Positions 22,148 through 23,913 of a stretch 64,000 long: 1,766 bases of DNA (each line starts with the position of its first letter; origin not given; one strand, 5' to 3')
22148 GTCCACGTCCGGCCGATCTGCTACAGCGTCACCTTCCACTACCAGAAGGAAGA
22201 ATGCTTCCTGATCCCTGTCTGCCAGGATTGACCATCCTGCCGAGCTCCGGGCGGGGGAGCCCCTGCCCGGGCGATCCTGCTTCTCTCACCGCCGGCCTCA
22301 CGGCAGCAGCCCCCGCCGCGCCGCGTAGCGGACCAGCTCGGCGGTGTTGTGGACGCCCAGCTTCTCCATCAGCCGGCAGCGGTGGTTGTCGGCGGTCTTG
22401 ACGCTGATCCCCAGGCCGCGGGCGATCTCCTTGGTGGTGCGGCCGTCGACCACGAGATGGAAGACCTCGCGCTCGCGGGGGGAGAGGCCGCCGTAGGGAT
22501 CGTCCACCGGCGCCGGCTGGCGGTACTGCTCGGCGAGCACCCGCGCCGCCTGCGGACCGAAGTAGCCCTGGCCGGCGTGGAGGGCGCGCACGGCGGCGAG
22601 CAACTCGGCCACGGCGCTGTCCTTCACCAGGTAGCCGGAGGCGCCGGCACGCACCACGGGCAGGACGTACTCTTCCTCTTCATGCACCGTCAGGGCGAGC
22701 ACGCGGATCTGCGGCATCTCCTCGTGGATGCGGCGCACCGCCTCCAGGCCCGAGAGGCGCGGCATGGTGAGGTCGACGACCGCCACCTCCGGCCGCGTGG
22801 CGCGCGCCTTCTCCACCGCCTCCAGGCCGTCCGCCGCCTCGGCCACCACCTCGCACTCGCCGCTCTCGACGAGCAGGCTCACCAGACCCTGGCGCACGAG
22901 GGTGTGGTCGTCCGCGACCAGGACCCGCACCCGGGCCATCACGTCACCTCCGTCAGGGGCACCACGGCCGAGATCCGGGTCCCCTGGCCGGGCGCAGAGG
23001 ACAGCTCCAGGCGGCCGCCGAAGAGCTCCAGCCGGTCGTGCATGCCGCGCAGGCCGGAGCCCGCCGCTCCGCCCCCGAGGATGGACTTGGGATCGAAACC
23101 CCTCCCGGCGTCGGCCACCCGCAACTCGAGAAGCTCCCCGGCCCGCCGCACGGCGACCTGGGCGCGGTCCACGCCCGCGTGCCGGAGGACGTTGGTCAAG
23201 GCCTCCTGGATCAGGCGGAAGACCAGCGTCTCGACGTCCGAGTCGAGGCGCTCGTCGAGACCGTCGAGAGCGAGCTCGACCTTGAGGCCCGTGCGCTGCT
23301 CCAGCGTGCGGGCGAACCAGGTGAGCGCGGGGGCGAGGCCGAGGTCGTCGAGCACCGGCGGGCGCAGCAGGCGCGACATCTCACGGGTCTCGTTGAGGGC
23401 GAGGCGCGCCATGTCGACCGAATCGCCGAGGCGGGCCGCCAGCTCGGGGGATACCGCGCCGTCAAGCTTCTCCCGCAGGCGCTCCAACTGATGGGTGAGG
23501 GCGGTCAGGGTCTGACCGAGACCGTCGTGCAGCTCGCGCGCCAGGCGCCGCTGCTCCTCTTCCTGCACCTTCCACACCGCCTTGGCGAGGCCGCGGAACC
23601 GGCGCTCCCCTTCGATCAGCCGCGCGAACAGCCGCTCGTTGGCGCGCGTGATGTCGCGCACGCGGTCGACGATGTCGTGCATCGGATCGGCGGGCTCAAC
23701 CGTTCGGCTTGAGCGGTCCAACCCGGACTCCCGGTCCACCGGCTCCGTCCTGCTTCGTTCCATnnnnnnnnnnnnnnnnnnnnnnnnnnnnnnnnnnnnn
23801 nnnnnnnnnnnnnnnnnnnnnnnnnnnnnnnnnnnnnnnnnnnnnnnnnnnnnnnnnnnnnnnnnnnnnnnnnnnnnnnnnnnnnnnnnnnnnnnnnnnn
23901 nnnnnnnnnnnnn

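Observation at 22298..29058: Five-gene minus-strand signalling operon coupling FHA/GAF, a Hanks kinase with TPR ectodomain, and a sensor-less two-component system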

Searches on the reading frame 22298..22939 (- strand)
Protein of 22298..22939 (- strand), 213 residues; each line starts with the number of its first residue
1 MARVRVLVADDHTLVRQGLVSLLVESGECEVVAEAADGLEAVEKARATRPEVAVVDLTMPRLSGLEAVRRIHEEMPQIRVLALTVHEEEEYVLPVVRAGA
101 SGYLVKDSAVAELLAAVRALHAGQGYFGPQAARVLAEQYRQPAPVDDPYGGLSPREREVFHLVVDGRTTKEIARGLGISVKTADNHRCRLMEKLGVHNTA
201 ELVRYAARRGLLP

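Call 8: search_protein_families(library=pfam, proteins=[window:22298-22939:-], max_evalue=0.01)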
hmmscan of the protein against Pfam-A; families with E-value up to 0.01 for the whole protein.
window:22298-22939:- (213 aa): 5 families
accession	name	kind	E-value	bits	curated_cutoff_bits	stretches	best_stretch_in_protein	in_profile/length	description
PF00072.30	Response_reg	-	7.6e-27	94.1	30.2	1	6-118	1-111/111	Response regulator receiver domain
PF00196.25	GerE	-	1.5e-18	66.6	23.5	1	152-206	3-57/57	Bacterial regulatory proteins, luxR family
PF08281.18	Sigma70_r4_2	-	9.5e-10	38.4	25.7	1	152-194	11-54/54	Sigma-70, region 4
PF04545.22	Sigma70_r4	-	8.9e-05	22.4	24.1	1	151-182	4-36/50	Sigma-70, region 4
PF12840.13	HTH_20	-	0.0085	16.5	27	0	161-186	11-38/51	Helix-turn-helix domain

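Call 73: search_solved_structures(query=window:22298-22939:-, max_evalue=1e-20)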
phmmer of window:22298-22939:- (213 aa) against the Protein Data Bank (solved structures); distinct sequences matched with E-value up to 1e-20: 9.
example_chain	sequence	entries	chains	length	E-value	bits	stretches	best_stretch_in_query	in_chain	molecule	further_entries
3c3w_A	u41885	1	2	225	2.1e-37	132.4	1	4-206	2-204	TWO COMPONENT TRANSCRIPTIONAL REGULATORY PROTEIN DEVR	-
5hev_A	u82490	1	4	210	3.7e-35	125.1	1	4-212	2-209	Response regulator protein VraR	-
7ve6_A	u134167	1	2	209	3.5e-32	115.4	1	4-212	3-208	Response regulator protein VraR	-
4gvp_A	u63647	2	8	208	4.4e-32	115.1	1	4-212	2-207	Response regulator protein vraR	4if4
1a04_A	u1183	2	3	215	1.5e-27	100.3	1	5-201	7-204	NITRATE/NITRITE RESPONSE REGULATOR PROTEIN NARL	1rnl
4ldz_A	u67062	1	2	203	2.1e-26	96.5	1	4-210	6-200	Transcriptional regulatory protein DesR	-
3cz5_A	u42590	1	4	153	6.8e-25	91.6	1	3-138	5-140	Two-component response regulator, LuxR family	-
4yn8_A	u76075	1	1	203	6.3e-23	85.2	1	3-207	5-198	Response regulator ChrA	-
3eul_A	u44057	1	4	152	6.7e-21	78.6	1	3-136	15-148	POSSIBLE NITRATE/NITRITE RESPONSE TRANSCRIPTIONAL REGULATORY PROTEIN NARL (DNA-binding res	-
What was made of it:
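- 22298..22939 (-): NarL/DevR-type response regulator gene, 213 aa (REC plus GerE HTH). It is the most conserved cassette protein. Best solved relative is DevR, 2e-37 (call 73).
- On NarL/FixJ-family response regulators: DevR, VraR and NarL are the best solved relatives (call 73).
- Closest known: DevR. Same: The RR is most similar to DevR among solved structures (call 73).
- The RR's best solved relative is DevR (call 73).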

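Call 74: search_protein_families(library=ncbifam, proteins=[window:22298-22939:-], max_evalue=0.00001)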
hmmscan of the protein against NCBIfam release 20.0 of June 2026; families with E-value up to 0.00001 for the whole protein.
window:22298-22939:- (213 aa): 81 families (the best 25 are shown)
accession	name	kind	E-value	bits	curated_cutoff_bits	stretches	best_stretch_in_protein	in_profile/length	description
NF052445.1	RespRegMctR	equivalog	4.2e-52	176.5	300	1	4-211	2-204/205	two-component system response regulator MctR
NF011896.0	PRK15369.1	equivalog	9.1e-46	156.1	242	1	2-211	2-209/211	two component system response regulator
NF007018.1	PRK09483.1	equivalog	1.4e-45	155.7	280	1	4-212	2-209/217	UvrY/SirA/GacA family response regulator transcription factor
NF047785.1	respo_reg_MadR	equivalog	2.4e-40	138.1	300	1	4-212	1-209/209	MadR family response regulator transcription factor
NF007935.0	PRK10651.1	equivalog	6.6e-39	133.3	250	1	4-201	7-205/216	two-component system response regulator NarL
NF007708.0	PRK10403.1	equivalog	8.9e-35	120.1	343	1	4-198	7-200/215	nitrate/nitrite response regulator protein NarP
NF007685.0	PRK10360.1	equivalog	2.1e-32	112.5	258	1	5-204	3-190/196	response regulator transcription factor UhpA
NF007419.0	PRK09958.1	equivalog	2.1e-25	89.5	251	1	7-208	4-200/204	acid-sensing system DNA-binding response regulator EvgA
NF006900.1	PRK09390.1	equivalog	9.2e-25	87.4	255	1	3-208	4-199/203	response regulator FixJ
NF007403.0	PRK09935.1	equivalog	1.9e-24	86.5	271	1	4-211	4-209/210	fimbria biosynthesis transcriptional regulator FimZ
NF040749.1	tetrathio_RR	equivalog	7.8e-22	77.9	290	1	7-204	4-186/191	tetrathionate respiration response regulator TtrR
NF008098.0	PRK10840.1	equivalog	4.4e-21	75.4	235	1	1-206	1-205/216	response regulator transcription factor RcsB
NF001965.0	PRK00742.1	subfamily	1.1e-20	74.2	293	1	2-109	2-110/357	chemotaxis-specific protein-glutamate methyltransferase CheB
NF041367.1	CheY_Halo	equivalog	1.6e-18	67.2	200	1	6-117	1-110/114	chemotaxis protein CheY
NF041830.1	RR_TF_ErdR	exception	7.2e-18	65.1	390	1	5-198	3-197/213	response regulator transcription factor ErdR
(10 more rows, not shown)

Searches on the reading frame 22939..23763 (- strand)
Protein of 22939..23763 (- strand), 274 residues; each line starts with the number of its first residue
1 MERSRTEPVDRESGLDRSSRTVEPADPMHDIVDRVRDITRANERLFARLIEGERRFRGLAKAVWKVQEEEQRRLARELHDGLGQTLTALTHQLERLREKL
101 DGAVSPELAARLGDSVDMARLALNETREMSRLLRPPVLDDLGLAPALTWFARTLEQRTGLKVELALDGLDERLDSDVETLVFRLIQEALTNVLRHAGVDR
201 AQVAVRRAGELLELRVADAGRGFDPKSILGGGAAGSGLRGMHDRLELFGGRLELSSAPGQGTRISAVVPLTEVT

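Call 8: search_protein_families(library=pfam, proteins=[window:22939-23763:-], max_evalue=0.01)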
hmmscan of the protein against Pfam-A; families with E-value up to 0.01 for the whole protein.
window:22939-23763:- (274 aa): 3 families
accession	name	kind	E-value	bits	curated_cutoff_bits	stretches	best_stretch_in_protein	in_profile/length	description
PF07730.19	HisKA_3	-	5.8e-14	52.8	24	1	70-138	1-68/68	Histidine kinase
PF02518.31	HATPase_c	-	3.3e-13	50.5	26.4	1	178-271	3-110/111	Histidine kinase-, DNA gyrase B-, and HSP90-like ATPase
PF13581.12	HATPase_c_2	-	2.8e-05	24.6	27.4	1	185-231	36-87/127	Histidine kinase-like ATPase domain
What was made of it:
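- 22939..23682 (-): Sensor-less soluble histidine kinase gene, 247 aa. It has a conserved N-terminal helix (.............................), a HisKA_3 DHp domain and HATPase_c. Pfam (call 8).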

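Call 12: find_homologous_proteins(query=window:22939-23682:-)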
Query window:22939-23682:- (247 aa): 4253 proteins with E <= 0.001 among 8000 candidates; the best 120 are listed.
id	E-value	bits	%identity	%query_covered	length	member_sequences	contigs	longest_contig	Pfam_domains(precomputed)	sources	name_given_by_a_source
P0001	1.5e-149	514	100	100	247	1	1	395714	PF07730.20,PF02518.32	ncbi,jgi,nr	ncbi:MAG: hypothetical protein QOF89_5449 [Acidobacteriota bacterium]|jgi:signal transduction histid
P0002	2.8e-141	487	94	100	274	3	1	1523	PF13581.13,PF07730.20,PF02518.32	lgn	-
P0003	5.0e-137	473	93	99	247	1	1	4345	PF13581.13,PF07730.20,PF02518.32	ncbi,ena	-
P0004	2.0e-130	452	88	100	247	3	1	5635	PF13581.13,PF07730.20,PF02518.32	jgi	jgi:signal transduction histidine kinase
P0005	4.3e-129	447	88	98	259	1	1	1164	PF13581.13,PF07730.20,PF02518.32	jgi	jgi:two-component system NarL family sensor kinase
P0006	5.8e-129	447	87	100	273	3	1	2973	PF07730.20,PF02518.32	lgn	-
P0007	1.4e-127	442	86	99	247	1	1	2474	PF13581.13,PF07730.20,PF02518.32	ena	-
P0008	4.7e-127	441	85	99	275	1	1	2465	PF07730.20,PF02518.32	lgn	-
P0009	8.3e-127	440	86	100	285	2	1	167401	PF13581.13,PF07730.20,PF02518.32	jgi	jgi:signal transduction histidine kinase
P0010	1.4e-126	439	86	99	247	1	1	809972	PF13581.13,PF07730.20,PF02518.32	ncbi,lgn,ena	-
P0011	4.0e-125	434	87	98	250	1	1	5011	PF07730.20,PF02518.32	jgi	jgi:two-component system NarL family sensor kinase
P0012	8.1e-125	433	86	100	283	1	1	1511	PF13581.13,PF07730.20,PF02518.32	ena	-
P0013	1.7e-124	432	85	100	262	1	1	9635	PF07730.20,PF02518.32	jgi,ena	jgi:signal transduction histidine kinase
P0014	6.1e-124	430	85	99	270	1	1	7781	PF07730.20,PF02518.32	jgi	jgi:two-component system sensor histidine kinase UhpB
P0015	6.4e-124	430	85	99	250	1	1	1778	PF07730.20,PF02518.32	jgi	jgi:two-component system NarL family sensor kinase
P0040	2.3e-117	409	82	98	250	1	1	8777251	PF13581.13,PF07730.20,PF02518.32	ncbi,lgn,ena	-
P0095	2.1e-110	386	80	96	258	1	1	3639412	PF07730.20,PF02518.32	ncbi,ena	-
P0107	1.8e-109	383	71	99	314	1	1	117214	PF07730.20,PF02518.32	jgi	jgi:two-component system, NarL family, sensor kinase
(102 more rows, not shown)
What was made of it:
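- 22939..23682 (-): The 120 best homologue clusters are 241-316 aa (call 12).
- On HstK-type dual Ser/Thr-His kinases: The HK homologues listed are all short (call 12).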

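Call 14: find_encoding_contigs(protein=P0040, flank=10000, max_places=2)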
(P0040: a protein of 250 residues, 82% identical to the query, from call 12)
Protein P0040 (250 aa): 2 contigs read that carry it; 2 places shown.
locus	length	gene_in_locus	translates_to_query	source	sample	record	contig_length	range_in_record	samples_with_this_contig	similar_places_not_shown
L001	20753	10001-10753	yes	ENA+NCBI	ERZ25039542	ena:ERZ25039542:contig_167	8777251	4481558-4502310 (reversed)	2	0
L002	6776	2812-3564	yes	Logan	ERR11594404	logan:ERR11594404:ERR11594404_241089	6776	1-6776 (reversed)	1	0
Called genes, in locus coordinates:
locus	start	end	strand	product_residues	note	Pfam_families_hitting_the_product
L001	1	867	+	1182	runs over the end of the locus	PF00200:Disintegrin (weak)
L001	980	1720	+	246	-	PF00561:Abhydrolase_1, PF12146:Hydrolase_4, PF12697:Abhydrolase_6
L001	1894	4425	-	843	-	PF00082:Peptidase_S8, PF00395:SLH (faint)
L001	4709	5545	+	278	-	PF20396:DUF6689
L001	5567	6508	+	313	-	PF16697:Yop-YscD_cpl, PF00498:FHA, PF01590:GAF, PF13185:GAF_2, PF13492:GAF_3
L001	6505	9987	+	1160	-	PF00069:Pkinase, PF07714:PK_Tyr_Ser-Thr, PF13371:TPR_9 (weak), PF13432:TPR_16, PF14559:TPR_19, PF13424:TPR_12, PF17874:TPR_MalT (weak), PF13424:TPR_12, +13 more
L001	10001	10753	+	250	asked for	PF07730:HisKA_3, PF13581:HATPase_c_2 (faint), PF02518:HATPase_c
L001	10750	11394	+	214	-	PF00072:Response_reg, PF00196:GerE, PF08281:Sigma70_r4_2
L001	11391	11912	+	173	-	PF13302:Acetyltransf_3, PF00583:Acetyltransf_1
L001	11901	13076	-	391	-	PF00067:p450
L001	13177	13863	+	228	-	PF25213:HVO_A0261_N (faint), PF12840:HTH_20, PF22168:DIP2311-like_C (weak), PF01022:HTH_5, PF12802:MarR_2 (weak)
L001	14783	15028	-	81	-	PF09720:Unstab_antitox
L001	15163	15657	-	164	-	-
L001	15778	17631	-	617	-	PF00501:AMP-binding, PF23562:AMP-binding_C_3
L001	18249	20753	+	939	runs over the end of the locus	PF13185:GAF_2 (weak), PF13492:GAF_3 (weak), PF00512:HisKA, PF02518:HATPase_c, PF00072:Response_reg, PF00512:HisKA, PF02518:HATPase_c, PF00072:Response_reg, +1 more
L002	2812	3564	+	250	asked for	PF07730:HisKA_3, PF13581:HATPase_c_2 (faint), PF02518:HATPase_c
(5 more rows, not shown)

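Call 15: find_encoding_contigs(protein=P0095, flank=10000, max_places=2)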
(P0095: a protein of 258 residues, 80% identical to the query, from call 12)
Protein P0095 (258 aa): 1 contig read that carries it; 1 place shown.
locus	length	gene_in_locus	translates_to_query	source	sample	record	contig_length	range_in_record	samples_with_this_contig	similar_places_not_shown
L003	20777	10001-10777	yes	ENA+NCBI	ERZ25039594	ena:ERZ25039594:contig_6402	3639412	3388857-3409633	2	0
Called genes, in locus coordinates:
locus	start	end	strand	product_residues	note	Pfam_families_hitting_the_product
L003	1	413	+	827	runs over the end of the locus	PF00069:Pkinase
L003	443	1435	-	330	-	PF14559:TPR_19 (faint), PF07719:TPR_2 (faint), PF13181:TPR_8 (faint), PF21033:RMD1-3 (faint), PF03544:TonB_C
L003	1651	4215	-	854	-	PF00082:Peptidase_S8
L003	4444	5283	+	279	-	PF20396:DUF6689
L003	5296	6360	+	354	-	PF16697:Yop-YscD_cpl, PF00498:FHA, PF01590:GAF, PF13185:GAF_2, PF13492:GAF_3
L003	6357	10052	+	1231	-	PF00069:Pkinase, PF07714:PK_Tyr_Ser-Thr, PF06293:Kdo (weak), PF13432:TPR_16 (weak), PF14559:TPR_19, PF13424:TPR_12, PF14938:SNAP (weak), PF13424:TPR_12, +12 more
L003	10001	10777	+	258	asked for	PF07730:HisKA_3, PF02518:HATPase_c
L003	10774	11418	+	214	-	PF00072:Response_reg, PF00196:GerE, PF08281:Sigma70_r4_2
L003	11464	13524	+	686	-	-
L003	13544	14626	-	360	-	PF01791:DeoC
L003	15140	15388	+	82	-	-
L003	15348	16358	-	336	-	PF01656:CbiA, PF02374:ArsA_ATPase (weak), PF13614:AAA_31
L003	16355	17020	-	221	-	PF13749:HATPase_c_4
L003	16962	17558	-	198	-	PF04326:SLFN_AlbA_2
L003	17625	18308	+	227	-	PF00588:SpoU_methylase, PF12105:SpoU_methylas_C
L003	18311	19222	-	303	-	PF13354:Beta-lactamase2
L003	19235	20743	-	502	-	-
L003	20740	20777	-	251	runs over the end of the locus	-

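Call 16: find_encoding_contigs(protein=P0107, flank=10000, max_places=2)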
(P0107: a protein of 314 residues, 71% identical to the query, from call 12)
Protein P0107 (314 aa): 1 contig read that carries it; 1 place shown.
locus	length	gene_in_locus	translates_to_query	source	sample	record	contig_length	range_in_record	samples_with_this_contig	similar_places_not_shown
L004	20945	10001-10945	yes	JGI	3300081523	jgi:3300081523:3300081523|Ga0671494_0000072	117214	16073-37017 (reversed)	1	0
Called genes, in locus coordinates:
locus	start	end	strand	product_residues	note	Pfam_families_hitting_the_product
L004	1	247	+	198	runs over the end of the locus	PF19502:DUF6036, PF08843:AbiEii (faint)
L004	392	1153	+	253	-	PF00005:ABC_tran, PF13191:AAA_16 (faint), PF13304:AAA_21 (faint)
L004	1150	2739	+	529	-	PF04069:OpuAC, PF00528:BPD_transp_1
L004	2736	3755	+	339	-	PF10017:Methyltransf_33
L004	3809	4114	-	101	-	-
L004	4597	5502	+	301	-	PF20396:DUF6689, PF22888:FIMAH (weak)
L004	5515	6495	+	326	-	PF16697:Yop-YscD_cpl, PF00498:FHA, PF01590:GAF, PF13185:GAF_2, PF13492:GAF_3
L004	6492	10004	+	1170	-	PF00069:Pkinase, PF07714:PK_Tyr_Ser-Thr, PF03109:ABC1 (weak), PF06293:Kdo (weak), PF17874:TPR_MalT, PF13424:TPR_12, PF13424:TPR_12, PF17874:TPR_MalT, +13 more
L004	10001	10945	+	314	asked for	PF07730:HisKA_3, PF02518:HATPase_c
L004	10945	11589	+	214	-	PF00072:Response_reg, PF00196:GerE, PF08281:Sigma70_r4_2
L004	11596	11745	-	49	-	-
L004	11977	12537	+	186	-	-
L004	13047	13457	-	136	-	-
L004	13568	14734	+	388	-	PF04326:SLFN_AlbA_2, PF13749:HATPase_c_4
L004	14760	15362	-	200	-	PF03167:UDG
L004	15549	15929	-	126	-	-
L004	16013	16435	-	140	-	PF00334:NDK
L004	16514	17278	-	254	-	PF03575:Peptidase_S51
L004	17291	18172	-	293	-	PF02629:CoA_binding, PF13380:CoA_binding_2 (weak), PF13607:Succ_CoA_lig, PF00549:Ligase_CoA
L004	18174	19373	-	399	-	PF08442:ATP-grasp_2, PF13549:ATP-grasp_5, PF24948:Citrate_synth_N, PF00549:Ligase_CoA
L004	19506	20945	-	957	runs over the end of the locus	-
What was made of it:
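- The same order is found in L001, L003 and L004 with unrelated flanks (calls 14-16).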

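Call 72: search_solved_structures(query=window:22939-23682:-, max_evalue=0.00001)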
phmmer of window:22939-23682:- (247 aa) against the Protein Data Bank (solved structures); distinct sequences matched with E-value up to 0.00001: 8.
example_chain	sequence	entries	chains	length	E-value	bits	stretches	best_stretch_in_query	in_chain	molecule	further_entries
7ssj_A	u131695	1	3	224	1.7e-12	50.9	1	28-242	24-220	Sensor histidine kinase DesK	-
3gig_A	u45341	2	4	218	2.1e-12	50.7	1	28-242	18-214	Sensor histidine kinase desK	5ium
3ehf_A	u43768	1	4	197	3.9e-12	49.8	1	40-242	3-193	Sensor kinase (YocF protein)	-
3gie_A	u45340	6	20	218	3.2e-11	46.8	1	28-242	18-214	Sensor histidine kinase desK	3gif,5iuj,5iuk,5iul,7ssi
3ehh_A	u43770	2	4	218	7.9e-11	45.5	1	28-242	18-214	Sensor kinase (YocF protein)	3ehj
4gt8_A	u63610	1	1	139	2e-10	44.2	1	123-244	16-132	Sensor protein vraS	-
3zxo_A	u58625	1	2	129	2.5e-06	30.8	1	132-243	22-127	REDOX SENSOR HISTIDINE KINASE RESPONSE REGULATOR DEVS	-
8sbm_A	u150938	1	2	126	3.8e-06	30.2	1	132-243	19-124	GAF domain-containing protein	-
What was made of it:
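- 22939..23682 (-): Aligns with the DesK cytoplasmic core over aa 28-242 (call 72).
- On HisKA_3 (NarX/DesK/LiaS-type) histidine kinases: Aligns with the DesK core (call 72).
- Checked: The nearest solved relative is the DesK cytoplasmic core (call 72).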

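Call 74: search_protein_families(library=ncbifam, proteins=[window:22939-23682:-], max_evalue=0.00001)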
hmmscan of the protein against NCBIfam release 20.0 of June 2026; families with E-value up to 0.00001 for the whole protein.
window:22939-23682:- (247 aa): 7 families
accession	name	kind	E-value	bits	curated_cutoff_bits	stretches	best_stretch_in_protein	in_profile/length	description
NF052443.1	SensHisKinMctS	equivalog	4.8e-46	157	700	1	26-244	233-449/457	two-component system sensor histidine kinase MctS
NF008649.0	PRK11644.1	equivalog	5.5e-34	117.8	408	1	22-243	282-496/499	signal transduction histidine-protein kinase/phosphatase UhpB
NF052531.1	Strep_LiaS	equivalog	6.2e-25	88.1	450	1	38-243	127-327/328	envelope stress sensor histidine kinase LiaS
NF047786.1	his_kin_MadS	equivalog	5e-19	68.7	500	1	14-242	200-434/434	MadS family sensor histidine kinase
NF008184.0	PRK10935.1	equivalog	7.5e-19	67.8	553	1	42-242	362-558/565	nitrate/nitrite two-component system sensor histidine kinase NarQ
NF007896.0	PRK10600.1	equivalog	1.6e-13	50.2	578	1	42-237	389-579/598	nitrate/nitrite two-component system sensor histidine kinase NarX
NF047322.1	HK_morpho_MacS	equivalog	1.1e-11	44.6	300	1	38-242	177-367/367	MacS family sensor histidine kinase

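Call 82: search_protein_families(library=pfam, proteins=[L004:3809-4114:-], max_evalue=0.001)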
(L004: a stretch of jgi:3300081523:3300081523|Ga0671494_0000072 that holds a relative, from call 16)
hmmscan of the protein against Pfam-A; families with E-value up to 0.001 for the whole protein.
L004:3809-4114:- (101 aa): 0 families
